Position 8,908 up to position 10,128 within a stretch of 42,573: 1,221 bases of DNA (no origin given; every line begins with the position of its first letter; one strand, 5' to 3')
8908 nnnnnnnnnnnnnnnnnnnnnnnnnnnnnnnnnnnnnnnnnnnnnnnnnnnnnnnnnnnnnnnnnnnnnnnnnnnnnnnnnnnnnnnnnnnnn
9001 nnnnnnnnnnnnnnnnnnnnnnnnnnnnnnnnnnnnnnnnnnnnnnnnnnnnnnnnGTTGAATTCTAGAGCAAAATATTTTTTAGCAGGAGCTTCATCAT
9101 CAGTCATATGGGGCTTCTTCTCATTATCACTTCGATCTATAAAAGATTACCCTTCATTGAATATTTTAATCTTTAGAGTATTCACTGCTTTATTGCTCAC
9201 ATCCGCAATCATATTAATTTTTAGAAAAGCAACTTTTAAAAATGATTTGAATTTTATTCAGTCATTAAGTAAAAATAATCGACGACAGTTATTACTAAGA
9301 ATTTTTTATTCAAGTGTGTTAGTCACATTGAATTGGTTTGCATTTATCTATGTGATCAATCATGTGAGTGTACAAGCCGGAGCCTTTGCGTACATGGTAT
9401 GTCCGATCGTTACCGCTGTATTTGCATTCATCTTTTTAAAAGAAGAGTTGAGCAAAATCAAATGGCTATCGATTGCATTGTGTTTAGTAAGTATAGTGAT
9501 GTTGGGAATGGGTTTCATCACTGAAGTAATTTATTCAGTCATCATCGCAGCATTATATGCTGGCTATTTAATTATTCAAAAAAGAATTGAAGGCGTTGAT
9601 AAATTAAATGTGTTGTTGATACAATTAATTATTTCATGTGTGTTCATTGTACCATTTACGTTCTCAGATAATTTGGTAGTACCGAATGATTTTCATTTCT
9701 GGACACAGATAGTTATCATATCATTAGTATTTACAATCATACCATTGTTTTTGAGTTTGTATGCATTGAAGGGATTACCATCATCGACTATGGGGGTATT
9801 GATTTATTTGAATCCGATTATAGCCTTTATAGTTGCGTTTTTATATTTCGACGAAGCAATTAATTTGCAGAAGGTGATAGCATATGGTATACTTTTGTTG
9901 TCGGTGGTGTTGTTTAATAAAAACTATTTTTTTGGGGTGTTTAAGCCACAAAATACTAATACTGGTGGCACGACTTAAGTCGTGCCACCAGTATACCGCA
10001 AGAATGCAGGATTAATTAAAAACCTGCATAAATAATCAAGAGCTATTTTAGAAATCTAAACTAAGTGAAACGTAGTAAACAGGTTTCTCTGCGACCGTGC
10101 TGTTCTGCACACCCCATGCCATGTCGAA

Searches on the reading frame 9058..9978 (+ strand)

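Call 90: search_protein_families(library=pfam, proteins=[window:9058-9978:+], max_evalue=0.001)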
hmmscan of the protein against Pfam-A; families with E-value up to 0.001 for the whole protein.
window:9058-9978:+ (306 aa): 1 family
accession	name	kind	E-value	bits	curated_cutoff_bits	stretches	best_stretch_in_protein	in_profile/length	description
PF00892.27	EamA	-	2.8e-27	96.1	28.2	2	9-149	5-133/135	EamA-like transporter family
